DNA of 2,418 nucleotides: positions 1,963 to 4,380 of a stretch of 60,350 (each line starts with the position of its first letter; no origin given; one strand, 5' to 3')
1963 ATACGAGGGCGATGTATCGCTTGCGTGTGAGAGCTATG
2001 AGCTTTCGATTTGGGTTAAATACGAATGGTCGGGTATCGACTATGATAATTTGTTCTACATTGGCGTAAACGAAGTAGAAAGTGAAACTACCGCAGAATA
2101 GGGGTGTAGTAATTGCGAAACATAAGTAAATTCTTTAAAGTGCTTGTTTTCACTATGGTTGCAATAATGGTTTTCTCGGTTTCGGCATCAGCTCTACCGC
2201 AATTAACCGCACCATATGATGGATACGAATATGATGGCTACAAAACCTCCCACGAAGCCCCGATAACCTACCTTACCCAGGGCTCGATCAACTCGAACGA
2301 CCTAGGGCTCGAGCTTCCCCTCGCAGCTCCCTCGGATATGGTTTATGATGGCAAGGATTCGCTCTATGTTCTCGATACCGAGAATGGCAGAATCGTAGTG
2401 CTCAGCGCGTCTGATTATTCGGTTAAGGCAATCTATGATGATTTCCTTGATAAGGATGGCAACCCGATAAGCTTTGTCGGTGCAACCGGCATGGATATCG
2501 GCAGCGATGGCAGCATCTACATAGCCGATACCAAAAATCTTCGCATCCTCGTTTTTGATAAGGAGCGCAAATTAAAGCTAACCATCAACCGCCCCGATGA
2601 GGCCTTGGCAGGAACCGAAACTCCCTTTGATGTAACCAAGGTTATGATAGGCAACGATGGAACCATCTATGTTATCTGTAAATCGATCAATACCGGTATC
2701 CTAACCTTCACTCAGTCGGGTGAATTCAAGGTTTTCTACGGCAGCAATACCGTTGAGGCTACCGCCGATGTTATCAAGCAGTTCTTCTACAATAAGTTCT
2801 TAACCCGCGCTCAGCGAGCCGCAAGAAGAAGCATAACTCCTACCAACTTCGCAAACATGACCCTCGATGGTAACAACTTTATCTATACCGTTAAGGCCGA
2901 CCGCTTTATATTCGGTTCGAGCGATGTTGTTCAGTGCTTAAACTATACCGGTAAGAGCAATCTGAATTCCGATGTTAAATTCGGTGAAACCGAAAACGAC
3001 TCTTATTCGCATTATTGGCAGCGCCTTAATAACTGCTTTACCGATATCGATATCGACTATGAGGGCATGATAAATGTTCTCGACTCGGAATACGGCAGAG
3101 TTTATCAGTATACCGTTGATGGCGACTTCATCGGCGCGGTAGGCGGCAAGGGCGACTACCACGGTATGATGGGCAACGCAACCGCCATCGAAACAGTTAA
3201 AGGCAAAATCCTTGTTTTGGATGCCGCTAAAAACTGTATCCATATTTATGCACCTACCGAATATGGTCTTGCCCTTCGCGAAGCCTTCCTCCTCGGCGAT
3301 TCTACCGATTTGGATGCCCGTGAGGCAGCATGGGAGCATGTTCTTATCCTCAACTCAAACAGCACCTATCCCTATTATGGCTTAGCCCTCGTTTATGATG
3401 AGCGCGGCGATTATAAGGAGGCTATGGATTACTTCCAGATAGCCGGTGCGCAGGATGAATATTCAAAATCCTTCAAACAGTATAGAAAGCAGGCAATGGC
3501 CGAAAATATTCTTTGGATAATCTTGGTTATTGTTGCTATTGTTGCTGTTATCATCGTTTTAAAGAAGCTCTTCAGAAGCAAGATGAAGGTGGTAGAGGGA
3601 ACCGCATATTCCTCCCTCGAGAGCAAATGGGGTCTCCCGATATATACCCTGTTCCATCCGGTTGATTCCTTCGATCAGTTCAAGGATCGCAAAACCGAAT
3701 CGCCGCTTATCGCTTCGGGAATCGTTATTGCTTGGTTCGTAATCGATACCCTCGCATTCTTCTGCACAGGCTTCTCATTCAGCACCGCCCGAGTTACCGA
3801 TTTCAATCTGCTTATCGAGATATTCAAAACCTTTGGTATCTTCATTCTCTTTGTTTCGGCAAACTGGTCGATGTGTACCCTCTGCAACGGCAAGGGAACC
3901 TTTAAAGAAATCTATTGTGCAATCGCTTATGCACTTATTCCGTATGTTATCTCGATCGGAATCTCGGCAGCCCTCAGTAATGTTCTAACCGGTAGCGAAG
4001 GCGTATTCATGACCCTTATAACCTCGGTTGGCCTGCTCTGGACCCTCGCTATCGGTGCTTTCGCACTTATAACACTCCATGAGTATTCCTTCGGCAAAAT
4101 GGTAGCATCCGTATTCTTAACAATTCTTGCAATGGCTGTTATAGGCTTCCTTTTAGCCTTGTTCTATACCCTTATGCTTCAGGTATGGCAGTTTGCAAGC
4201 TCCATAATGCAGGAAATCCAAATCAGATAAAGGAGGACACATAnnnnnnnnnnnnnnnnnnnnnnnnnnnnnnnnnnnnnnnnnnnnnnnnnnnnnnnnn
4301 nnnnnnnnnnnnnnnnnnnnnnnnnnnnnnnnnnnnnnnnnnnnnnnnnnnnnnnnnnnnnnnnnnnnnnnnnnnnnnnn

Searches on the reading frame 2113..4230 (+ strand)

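Call 41: search_protein_families(library=pfam, proteins=[window:2113-4230:+], max_evalue=0.01)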
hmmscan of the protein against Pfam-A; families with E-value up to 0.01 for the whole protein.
window:2113-4230:+ (705 aa): 4 families
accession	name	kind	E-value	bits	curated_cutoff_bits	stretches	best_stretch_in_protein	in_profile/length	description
PF04893.22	Yip1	-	2e-13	51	28.6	1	511-680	2-171/173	Yip1 domain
PF01436.27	NHL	-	9.2e-12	44.8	20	1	123-148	3-28/28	NHL repeat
PF00515.34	TPR_1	-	0.00079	19.6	27.8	1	421-442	4-25/34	Tetratricopeptide repeat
PF07719.23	TPR_2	-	0.0037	17.7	27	0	421-444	4-27/34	Tetratricopeptide repeat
